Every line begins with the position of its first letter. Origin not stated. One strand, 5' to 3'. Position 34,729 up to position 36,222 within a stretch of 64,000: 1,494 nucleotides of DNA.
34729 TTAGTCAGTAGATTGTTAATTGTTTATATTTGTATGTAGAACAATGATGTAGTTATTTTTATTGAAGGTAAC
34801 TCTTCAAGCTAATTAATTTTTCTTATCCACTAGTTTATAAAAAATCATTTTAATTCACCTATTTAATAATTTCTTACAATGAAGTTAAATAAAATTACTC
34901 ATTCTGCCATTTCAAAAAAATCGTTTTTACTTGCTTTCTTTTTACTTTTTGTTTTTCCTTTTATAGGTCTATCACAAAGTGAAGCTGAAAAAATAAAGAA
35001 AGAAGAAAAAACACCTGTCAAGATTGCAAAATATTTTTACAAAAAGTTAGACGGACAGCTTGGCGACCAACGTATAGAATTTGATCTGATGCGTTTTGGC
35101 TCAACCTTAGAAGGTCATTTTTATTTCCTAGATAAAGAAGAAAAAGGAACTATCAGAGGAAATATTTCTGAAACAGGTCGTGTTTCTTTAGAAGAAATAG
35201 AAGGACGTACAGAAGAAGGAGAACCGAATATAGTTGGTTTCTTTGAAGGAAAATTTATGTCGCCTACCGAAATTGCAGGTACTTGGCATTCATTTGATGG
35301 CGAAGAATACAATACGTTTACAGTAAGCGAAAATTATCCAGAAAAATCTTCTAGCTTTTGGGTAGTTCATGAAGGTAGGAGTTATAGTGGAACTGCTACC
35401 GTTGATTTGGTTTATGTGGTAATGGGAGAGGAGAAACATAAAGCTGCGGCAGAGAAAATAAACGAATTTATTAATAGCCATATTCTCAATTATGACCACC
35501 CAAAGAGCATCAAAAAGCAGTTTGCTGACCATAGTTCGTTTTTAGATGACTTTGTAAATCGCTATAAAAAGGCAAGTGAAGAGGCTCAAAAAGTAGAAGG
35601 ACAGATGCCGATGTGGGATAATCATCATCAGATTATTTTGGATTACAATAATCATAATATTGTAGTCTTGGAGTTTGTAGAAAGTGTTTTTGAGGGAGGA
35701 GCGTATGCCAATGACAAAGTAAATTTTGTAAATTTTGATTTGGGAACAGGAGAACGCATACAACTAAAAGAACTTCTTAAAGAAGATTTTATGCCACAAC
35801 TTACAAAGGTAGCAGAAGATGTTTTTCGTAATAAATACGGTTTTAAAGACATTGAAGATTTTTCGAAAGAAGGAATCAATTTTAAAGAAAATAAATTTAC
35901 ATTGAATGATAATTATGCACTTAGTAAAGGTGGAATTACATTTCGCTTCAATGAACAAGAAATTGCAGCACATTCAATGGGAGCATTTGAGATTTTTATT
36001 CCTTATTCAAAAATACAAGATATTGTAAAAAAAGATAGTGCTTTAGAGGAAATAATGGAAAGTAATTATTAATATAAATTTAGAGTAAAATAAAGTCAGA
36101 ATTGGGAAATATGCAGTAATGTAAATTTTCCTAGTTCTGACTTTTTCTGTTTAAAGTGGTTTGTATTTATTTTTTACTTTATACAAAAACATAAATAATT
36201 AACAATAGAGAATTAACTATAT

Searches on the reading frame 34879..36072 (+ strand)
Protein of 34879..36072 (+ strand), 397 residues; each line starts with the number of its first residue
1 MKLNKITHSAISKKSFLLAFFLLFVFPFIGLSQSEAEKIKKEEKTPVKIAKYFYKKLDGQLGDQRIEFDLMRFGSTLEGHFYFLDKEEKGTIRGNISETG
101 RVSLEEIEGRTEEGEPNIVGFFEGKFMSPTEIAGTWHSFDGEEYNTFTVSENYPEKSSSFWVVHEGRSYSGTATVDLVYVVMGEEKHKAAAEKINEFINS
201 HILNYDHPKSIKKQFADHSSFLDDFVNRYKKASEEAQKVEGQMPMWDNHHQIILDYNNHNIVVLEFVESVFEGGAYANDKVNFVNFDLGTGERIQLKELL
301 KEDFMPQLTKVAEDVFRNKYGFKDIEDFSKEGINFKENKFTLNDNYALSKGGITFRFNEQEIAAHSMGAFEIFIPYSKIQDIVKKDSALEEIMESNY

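Call 37: search_protein_families(library=pfam, proteins=[window:34879-36072:+], max_evalue=0.001)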
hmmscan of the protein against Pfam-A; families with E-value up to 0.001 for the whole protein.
window:34879-36072:+ (397 aa): 2 families
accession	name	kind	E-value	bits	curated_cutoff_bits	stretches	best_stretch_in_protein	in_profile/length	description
PF11738.13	DUF3298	-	1.5e-13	51.9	24.1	1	298-377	2-84/84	Protein of unknown function (DUF3298)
PF13739.11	PdaC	-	0.00032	22.2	29.1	1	175-275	10-91/95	Deacetylase PdaC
